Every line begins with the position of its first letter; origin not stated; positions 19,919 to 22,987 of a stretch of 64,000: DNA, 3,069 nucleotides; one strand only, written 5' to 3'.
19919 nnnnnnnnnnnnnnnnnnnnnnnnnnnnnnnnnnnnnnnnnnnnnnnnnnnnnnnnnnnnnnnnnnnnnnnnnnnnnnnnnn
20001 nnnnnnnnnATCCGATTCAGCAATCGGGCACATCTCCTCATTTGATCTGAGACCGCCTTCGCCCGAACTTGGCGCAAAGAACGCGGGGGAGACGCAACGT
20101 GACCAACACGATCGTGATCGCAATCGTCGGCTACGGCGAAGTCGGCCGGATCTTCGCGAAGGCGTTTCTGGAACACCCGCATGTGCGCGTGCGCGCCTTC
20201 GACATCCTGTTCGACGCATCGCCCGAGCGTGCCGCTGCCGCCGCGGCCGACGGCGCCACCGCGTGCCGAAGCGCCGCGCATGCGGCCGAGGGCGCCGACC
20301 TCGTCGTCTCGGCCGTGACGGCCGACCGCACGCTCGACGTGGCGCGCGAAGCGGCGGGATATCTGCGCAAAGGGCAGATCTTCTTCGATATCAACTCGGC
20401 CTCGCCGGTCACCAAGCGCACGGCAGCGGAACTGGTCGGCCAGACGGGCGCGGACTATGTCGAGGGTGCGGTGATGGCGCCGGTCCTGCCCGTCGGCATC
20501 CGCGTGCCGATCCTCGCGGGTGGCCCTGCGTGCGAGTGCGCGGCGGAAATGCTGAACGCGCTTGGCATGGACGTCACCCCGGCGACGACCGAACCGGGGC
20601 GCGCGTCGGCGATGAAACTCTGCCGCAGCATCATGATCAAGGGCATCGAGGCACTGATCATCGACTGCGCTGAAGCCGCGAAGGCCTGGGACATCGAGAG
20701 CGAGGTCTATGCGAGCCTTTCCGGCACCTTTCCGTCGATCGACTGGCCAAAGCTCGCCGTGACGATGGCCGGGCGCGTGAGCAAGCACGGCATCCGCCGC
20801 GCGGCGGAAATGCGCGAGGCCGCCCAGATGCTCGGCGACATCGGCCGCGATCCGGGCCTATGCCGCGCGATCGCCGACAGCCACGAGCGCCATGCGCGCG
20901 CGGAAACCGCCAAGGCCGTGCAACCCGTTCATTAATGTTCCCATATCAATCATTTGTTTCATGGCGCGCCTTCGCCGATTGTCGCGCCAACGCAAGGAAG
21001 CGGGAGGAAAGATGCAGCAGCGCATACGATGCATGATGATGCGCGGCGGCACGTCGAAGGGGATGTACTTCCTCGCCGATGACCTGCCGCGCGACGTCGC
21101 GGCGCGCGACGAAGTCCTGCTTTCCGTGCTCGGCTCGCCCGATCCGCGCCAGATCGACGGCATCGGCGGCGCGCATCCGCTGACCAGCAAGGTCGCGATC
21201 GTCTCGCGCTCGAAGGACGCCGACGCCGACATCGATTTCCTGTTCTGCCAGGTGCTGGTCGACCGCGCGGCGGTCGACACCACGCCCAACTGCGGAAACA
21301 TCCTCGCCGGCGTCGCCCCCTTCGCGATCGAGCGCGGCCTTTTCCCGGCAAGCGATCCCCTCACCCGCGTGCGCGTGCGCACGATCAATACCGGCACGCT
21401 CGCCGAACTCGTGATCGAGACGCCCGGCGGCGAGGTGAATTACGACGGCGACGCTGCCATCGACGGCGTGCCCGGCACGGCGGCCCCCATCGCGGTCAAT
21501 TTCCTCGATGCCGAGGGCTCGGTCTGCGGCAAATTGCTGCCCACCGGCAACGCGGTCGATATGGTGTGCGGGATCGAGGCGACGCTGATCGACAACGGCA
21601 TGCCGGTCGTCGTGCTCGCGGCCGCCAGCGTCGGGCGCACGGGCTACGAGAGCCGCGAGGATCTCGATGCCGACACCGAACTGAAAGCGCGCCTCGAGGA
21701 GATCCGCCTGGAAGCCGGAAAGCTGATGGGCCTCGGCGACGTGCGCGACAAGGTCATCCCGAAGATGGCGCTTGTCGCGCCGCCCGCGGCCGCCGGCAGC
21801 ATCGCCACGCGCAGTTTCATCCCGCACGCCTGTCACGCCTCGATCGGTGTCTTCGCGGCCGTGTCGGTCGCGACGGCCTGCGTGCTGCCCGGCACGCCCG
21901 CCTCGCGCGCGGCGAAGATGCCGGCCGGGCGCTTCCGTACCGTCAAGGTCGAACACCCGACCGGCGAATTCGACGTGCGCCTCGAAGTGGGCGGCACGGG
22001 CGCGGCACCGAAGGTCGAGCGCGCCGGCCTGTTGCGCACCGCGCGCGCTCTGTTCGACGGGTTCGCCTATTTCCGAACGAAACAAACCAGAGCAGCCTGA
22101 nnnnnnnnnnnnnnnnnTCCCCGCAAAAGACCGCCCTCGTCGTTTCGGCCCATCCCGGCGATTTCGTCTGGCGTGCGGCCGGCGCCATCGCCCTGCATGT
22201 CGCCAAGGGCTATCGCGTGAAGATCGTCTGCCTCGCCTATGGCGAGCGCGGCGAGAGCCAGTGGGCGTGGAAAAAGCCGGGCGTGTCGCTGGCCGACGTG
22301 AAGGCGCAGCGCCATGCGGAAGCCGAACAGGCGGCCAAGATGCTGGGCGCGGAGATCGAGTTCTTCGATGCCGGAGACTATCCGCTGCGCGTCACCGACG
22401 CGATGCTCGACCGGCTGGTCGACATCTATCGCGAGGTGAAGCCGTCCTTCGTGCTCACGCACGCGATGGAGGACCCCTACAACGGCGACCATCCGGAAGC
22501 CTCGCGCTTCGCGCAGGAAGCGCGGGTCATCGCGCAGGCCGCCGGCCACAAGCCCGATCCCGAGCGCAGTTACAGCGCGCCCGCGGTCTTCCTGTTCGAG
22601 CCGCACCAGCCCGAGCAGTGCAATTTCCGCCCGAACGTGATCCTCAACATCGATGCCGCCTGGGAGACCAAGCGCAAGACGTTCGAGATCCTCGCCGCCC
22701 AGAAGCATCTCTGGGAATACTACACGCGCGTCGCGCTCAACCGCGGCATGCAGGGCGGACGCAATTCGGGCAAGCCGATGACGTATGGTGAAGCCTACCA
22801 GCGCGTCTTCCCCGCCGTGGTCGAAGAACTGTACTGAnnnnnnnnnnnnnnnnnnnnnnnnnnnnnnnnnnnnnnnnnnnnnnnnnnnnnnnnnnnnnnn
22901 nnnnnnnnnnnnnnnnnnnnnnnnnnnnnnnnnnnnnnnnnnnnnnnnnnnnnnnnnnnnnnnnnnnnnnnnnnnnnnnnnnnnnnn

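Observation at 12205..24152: Two shikimate-dehydrogenase paralogues and a Liv-type ABC importer sit next to a gallate ring-cleavage cluster: possible shikimate/quinate to gallate catabolic route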

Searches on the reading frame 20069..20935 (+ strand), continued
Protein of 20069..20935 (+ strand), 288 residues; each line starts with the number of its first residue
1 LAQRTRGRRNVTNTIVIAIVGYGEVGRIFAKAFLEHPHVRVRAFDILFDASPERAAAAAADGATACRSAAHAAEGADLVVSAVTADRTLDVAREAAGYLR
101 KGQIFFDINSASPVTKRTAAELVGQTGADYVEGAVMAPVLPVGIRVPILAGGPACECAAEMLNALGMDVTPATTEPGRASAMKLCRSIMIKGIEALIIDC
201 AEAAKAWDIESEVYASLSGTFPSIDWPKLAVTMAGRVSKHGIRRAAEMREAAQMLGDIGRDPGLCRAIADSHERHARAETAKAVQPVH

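Call 59: search_protein_families(library=ncbifam, proteins=[L138:9978-10871:+, L138:7916-8887:+], max_evalue=1e-10)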
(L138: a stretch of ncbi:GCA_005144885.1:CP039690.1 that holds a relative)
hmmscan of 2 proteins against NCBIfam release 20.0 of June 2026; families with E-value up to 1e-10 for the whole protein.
L138:9978-10871:+ (297 aa): 1 family
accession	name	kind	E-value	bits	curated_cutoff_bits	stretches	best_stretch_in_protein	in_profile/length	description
NF042924.1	SlmHylase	equivalog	5.5e-79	265.4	500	1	9-295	8-297/299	4-sulfomuconolactone hydrolase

L138:7916-8887:+ (323 aa): 47 families (the best 25 are shown)
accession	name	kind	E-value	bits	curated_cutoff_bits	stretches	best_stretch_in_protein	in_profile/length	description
NF052633.1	LysR_TF_PsrA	exception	6e-55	186.3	540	1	21-312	4-295/297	L-proline-binding transcription factor PsrA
NF040786.1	LysR_Sec_metab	equivalog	3.1e-42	144.6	250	1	23-309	2-294/298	selenium metabolism-associated LysR family transcriptional regulator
NF008416.0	PRK11242.1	equivalog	5.3e-37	127.7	277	1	28-318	7-296/300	transcriptional regulator CynR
NF045775.1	acetoin_reg_AlsR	exception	7.6e-35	120.8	430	1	27-264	6-245/290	acetoin biosynthesis transcriptional regulator AlsR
NF053705.1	TransRegGltCGpos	equivalog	1e-33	116.8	350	1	27-300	6-280/300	glutamate biosynthesis transcriptional regulator GltC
NF008361.0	PRK11151.1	equivalog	4.4e-33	114.8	329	1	27-315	6-295/305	DNA-binding transcriptional regulator OxyR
NF007385.0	PRK09906.1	equivalog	5e-32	111.2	356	1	27-263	6-243/296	DNA-binding transcriptional regulator HcaR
NF047520.1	trans_act_CidR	equivalog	6.9e-32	110.8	415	1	26-293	5-272/292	cidABC operon transcriptional activator CidR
TIGR02424.1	TF_pcaQ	equivalog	1e-30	106.7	303.8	1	21-229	2-212/300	pca operon transcription factor PcaQ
NF007439.0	PRK09986.1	equivalog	1.3e-30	106.8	290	1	19-275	4-262/296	LysR family transcriptional regulator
TIGR03339.1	phn_lysR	subfamily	1.2e-29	103.4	341.1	1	27-282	2-252/279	aminoethylphosphonate catabolism associated LysR family transcriptional regulator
NF008722.0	PRK11716.1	equivalog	2.1e-28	99.2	246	1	23-267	2-247/293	HTH-type transcriptional activator IlvY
NF008410.0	PRK11233.1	equivalog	3.5e-27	95.3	309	1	25-313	4-291/305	nitrogen assimilation transcriptional regulator NAC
NF047711.1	PutUtilRegPtrR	equivalog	1.3e-26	93.4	400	1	23-268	2-241/283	putrescine utilization regulator PtrR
NF008239.0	PRK11013.1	equivalog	1.6e-26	93.1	288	1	22-316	4-293/309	LysR family transcriptional regulator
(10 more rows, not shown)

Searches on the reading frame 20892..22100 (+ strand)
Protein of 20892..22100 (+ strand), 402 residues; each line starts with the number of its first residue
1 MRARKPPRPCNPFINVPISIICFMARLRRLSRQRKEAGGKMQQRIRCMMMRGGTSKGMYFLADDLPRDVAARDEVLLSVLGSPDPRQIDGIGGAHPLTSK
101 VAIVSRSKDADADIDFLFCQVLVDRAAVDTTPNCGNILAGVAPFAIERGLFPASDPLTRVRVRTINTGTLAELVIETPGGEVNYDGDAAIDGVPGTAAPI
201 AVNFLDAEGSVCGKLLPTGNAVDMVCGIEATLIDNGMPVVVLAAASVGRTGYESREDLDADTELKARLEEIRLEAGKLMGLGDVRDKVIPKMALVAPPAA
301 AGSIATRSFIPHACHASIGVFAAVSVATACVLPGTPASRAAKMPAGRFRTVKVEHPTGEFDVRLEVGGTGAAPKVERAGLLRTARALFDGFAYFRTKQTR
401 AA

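Call 5: search_protein_families(library=pfam, proteins=[window:20892-22100:+])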
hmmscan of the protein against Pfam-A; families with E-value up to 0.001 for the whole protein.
window:20892-22100:+ (402 aa): 1 family
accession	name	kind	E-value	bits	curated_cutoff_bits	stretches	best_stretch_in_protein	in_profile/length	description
PF04303.18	PrpF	-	4.4e-114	381.7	27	1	42-393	1-369/371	PrpF protein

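Call 6: search_protein_families(library=ncbifam, proteins=[window:20892-22100:+], max_evalue=0.01)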
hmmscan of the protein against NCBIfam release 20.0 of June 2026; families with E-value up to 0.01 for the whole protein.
window:20892-22100:+ (402 aa): 2 families
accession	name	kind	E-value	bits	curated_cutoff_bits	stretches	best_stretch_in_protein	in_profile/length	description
NF033377.1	OMA_tautomer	equivalog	1.4e-160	534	440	1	50-393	1-347/349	4-oxalomesaconate tautomerase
TIGR02334.1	prpF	equivalog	5.5e-63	213.1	440.55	1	42-392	3-383/390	2-methylaconitate cis-trans isomerase PrpF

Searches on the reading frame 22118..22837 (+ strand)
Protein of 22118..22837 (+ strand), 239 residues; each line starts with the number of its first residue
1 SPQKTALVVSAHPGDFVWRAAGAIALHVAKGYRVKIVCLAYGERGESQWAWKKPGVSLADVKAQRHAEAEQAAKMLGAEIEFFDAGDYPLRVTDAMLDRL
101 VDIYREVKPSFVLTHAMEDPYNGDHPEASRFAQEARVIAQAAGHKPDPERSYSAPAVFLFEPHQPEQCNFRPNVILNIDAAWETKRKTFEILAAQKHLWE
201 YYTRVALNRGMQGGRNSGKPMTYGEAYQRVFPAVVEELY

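Call 17: search_protein_families(library=pfam, proteins=[window:22118-22837:+], max_evalue=0.00001)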
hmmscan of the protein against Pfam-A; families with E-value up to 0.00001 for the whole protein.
window:22118-22837:+ (239 aa): 1 family
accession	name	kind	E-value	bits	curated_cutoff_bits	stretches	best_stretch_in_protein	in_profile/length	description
PF02585.22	PIG-L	-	8.8e-24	84.9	28.2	1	7-135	1-128/129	GlcNAc-PI de-N-acetylase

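Call 59: search_protein_families(library=ncbifam, proteins=[window:22118-22837:+], max_evalue=1e-10)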
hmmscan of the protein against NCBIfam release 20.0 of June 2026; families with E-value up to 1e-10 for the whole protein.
window:22118-22837:+ (239 aa): 1 family
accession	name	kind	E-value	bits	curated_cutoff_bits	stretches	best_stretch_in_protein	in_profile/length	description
TIGR04001.1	thiol_BshB1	equivalog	1.5e-17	64.1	182.5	1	6-197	4-180/226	bacillithiol biosynthesis deacetylase BshB1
